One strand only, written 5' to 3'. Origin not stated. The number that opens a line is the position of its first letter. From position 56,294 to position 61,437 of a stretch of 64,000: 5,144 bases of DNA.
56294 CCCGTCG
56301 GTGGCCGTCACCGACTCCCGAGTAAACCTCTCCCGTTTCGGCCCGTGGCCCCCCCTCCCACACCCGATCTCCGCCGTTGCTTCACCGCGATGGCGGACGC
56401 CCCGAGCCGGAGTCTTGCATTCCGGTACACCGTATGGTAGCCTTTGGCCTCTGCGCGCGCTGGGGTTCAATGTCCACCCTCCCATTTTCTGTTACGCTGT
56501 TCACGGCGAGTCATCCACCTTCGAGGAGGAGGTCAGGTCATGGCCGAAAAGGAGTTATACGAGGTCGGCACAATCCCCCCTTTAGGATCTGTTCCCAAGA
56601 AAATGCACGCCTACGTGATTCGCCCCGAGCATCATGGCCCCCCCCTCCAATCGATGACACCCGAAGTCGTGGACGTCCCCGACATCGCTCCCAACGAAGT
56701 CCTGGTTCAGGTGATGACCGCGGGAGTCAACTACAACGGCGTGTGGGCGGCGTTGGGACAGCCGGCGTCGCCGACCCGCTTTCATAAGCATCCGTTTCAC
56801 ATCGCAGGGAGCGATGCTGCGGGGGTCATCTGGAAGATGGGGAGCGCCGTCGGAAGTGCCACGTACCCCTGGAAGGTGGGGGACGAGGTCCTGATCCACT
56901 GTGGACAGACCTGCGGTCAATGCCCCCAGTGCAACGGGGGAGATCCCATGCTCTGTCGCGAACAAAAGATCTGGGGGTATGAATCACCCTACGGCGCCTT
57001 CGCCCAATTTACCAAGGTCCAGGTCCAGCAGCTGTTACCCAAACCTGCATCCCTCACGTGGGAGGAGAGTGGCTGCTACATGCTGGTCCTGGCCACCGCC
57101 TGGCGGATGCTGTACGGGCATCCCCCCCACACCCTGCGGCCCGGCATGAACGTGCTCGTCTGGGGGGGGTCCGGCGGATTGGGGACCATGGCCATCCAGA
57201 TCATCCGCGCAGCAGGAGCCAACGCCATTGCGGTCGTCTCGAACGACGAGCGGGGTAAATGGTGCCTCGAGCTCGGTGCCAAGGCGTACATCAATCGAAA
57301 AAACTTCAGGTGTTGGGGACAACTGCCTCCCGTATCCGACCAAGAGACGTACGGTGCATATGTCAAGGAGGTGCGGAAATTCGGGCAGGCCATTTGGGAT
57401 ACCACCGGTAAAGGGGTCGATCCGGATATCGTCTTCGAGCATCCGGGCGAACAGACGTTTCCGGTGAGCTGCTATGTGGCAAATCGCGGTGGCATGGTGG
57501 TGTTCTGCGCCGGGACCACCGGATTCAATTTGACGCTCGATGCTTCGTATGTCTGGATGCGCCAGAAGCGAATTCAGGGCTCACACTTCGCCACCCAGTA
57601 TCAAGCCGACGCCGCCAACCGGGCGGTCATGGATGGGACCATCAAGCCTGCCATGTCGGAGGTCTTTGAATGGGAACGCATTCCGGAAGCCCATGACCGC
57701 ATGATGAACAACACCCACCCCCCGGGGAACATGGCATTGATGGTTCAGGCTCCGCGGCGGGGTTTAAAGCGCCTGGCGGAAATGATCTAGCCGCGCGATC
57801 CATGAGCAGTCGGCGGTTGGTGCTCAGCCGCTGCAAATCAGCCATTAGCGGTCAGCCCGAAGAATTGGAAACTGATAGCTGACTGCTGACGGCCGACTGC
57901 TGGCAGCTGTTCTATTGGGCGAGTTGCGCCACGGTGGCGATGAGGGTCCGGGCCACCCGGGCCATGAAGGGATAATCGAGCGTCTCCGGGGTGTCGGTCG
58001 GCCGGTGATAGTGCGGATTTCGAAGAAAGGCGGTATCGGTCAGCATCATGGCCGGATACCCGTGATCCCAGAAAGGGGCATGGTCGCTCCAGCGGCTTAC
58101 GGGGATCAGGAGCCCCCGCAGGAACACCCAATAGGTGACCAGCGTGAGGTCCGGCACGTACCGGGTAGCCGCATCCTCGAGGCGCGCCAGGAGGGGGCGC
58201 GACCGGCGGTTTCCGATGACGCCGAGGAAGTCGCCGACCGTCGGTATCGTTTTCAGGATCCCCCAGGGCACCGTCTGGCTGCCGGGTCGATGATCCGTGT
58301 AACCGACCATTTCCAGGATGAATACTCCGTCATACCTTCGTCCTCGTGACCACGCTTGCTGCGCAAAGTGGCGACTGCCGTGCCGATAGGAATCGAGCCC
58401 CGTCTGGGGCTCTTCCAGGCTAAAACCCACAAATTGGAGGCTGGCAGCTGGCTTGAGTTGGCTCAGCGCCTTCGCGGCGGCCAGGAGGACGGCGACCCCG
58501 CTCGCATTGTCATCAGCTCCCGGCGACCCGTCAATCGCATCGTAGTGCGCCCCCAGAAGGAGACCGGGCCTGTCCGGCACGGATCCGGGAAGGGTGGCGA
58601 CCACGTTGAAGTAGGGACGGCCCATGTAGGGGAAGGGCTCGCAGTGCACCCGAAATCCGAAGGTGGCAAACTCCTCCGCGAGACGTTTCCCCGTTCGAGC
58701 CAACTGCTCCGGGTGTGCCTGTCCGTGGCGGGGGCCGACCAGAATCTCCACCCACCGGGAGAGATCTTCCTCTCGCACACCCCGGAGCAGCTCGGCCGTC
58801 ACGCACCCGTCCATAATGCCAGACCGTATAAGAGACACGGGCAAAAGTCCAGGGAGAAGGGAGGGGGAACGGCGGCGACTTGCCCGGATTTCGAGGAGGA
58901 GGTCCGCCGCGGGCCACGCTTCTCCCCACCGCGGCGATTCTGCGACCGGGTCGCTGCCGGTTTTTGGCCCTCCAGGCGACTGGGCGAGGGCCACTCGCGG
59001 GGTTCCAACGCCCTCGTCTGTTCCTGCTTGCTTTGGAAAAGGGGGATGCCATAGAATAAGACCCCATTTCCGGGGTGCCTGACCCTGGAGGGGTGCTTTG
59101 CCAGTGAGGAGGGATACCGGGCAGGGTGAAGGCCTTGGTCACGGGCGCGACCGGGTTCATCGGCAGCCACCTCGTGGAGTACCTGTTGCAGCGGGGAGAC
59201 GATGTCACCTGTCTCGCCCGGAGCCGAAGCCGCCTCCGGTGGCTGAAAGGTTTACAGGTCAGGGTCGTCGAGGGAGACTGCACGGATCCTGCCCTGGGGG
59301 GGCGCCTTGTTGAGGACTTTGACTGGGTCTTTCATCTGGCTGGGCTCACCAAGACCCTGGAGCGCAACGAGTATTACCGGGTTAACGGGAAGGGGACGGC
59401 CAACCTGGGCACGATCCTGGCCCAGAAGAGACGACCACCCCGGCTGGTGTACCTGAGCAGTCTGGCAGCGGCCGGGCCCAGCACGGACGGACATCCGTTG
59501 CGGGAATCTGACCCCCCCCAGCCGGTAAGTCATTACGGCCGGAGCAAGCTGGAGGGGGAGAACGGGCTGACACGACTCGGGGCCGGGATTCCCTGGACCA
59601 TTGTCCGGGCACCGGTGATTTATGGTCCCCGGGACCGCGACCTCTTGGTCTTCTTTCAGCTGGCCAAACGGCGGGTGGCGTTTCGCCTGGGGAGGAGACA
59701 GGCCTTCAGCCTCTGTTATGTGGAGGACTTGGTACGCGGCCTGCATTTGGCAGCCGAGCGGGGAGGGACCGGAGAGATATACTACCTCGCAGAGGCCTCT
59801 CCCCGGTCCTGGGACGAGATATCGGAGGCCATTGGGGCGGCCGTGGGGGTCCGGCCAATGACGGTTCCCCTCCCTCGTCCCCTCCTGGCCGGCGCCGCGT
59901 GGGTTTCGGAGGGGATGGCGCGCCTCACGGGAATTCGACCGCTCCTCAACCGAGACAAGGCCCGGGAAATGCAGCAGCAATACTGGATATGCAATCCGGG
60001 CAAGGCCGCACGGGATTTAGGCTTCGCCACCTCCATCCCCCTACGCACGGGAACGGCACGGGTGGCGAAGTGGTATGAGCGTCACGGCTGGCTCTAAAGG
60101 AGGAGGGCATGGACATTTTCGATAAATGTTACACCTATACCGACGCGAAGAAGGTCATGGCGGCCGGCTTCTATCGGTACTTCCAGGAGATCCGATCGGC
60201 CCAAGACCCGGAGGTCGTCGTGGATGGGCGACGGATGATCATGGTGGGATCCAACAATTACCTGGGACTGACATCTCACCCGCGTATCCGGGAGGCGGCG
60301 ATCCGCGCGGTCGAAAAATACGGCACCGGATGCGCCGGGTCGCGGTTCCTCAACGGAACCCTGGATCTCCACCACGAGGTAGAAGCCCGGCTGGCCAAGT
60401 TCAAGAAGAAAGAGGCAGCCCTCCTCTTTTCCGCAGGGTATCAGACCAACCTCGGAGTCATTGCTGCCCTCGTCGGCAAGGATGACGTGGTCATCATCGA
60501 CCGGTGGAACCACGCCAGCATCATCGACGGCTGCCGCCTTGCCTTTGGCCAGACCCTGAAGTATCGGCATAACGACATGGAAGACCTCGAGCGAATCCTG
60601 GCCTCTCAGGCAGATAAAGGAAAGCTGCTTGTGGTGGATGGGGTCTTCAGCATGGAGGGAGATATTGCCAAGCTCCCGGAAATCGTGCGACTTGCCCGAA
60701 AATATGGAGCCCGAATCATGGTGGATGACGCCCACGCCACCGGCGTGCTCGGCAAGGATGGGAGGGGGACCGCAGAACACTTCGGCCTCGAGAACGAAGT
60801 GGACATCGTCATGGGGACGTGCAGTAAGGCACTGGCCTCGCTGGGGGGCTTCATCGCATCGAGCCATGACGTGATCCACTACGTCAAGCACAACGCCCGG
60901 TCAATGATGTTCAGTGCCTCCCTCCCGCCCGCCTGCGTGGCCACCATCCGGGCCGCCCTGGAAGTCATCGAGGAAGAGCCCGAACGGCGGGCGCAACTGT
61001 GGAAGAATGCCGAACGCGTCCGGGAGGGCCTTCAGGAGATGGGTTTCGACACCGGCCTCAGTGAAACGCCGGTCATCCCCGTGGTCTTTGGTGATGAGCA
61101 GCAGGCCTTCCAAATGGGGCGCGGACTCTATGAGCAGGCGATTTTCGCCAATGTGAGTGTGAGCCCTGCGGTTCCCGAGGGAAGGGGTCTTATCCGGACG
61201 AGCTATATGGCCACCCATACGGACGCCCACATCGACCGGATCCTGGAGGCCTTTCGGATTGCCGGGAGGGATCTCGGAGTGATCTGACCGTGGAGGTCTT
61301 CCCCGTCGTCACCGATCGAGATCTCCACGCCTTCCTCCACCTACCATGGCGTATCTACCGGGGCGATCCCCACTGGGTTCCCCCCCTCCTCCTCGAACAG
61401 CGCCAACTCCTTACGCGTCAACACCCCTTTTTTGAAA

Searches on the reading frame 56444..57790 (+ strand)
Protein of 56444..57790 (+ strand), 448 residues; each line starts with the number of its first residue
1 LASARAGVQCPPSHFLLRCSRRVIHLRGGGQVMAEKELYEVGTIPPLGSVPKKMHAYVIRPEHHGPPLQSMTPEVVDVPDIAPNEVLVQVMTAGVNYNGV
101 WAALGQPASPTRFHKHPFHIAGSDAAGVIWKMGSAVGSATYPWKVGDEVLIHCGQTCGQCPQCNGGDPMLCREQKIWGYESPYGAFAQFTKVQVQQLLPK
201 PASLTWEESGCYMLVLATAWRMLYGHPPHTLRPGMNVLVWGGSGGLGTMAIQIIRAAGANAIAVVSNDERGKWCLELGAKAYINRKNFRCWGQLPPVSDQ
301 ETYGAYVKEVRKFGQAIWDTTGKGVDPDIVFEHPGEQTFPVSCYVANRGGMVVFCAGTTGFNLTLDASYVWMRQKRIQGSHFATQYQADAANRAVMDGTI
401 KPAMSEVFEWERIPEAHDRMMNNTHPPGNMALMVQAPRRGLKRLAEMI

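Call 60: search_protein_families(library=pfam, proteins=[window:56444-57790:+], max_evalue=0.00001)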
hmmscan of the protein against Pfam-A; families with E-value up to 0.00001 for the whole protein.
window:56444-57790:+ (448 aa): 3 families
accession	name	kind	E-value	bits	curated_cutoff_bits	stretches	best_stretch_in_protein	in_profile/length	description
PF00107.32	ADH_zinc_N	-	8.6e-19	68.2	31.8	1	245-387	1-119/129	Zinc-binding dehydrogenase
PF08240.17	ADH_N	-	2.4e-18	66.7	23.5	1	83-201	2-103/104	Alcohol dehydrogenase GroES-like domain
PF13602.12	ADH_zinc_N_2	-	3.3e-06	28.5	27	1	328-425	25-128/134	Zinc-binding dehydrogenase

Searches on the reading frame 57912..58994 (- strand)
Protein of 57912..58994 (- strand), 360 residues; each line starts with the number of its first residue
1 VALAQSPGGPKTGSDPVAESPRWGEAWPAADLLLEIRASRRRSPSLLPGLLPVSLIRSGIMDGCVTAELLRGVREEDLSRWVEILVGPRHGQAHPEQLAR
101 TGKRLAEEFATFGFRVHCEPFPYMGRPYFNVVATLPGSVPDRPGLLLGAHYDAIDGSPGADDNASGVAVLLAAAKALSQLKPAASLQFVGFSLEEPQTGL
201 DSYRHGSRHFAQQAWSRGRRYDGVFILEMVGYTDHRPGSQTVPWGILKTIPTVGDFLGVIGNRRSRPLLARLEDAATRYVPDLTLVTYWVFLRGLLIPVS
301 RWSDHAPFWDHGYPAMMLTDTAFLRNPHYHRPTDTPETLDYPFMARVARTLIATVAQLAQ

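Call 60: search_protein_families(library=pfam, proteins=[window:57912-58994:-], max_evalue=0.00001)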
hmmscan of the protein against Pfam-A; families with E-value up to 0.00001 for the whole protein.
window:57912-58994:- (360 aa): 1 family
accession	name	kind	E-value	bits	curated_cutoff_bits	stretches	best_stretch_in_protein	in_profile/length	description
PF04389.22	Peptidase_M28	-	2.6e-30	106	21.3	1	130-354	1-192/193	Peptidase family M28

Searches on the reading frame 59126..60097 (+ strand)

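Call 60: search_protein_families(library=pfam, proteins=[window:59126-60097:+], max_evalue=0.00001)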
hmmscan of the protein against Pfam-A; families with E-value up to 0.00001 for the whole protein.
window:59126-60097:+ (323 aa): 7 families
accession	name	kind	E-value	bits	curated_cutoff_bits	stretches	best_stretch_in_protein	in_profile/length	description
PF01370.27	Epimerase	-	2.3e-35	122.6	20.9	1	3-221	1-239/240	NAD dependent epimerase/dehydratase family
PF01073.25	3Beta_HSD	-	3.2e-20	72.7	22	1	4-246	1-274/280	3-beta hydroxysteroid dehydrogenase/isomerase family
PF04321.23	RmlD_sub_bind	-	5.3e-20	72.1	27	1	1-244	1-235/287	RmlD substrate binding domain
PF16363.11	GDP_Man_Dehyd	-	2e-18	67.4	27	1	4-309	1-328/332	GDP-mannose 4,6 dehydratase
PF07993.18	NAD_binding_4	-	6.6e-18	65.2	20.1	1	5-167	1-209/258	Male sterility protein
PF13460.12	NAD_binding_10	-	2.9e-16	60.3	27.2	1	7-165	1-146/184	NAD(P)H-binding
PF05368.20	NmrA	-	1.3e-06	28.7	27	1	4-73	6-78/298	NmrA-like family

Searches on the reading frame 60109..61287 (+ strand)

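Call 60: search_protein_families(library=pfam, proteins=[window:60109-61287:+], max_evalue=0.00001)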
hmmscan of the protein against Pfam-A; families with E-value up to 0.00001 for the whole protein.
window:60109-61287:+ (392 aa): 3 families
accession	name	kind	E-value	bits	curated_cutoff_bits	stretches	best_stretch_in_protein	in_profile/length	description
PF00155.27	Aminotran_1_2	-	2.2e-62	211.8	19.7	1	43-382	3-361/361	Aminotransferase class I and II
PF01053.26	Cys_Met_Meta_PP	-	5.4e-09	35.5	27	1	79-242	48-200/381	Cys/Met metabolism PLP-dependent enzyme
PF01212.27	Beta_elim_lyase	-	1.8e-06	27.9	27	1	90-313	36-270/288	Beta-eliminating lyase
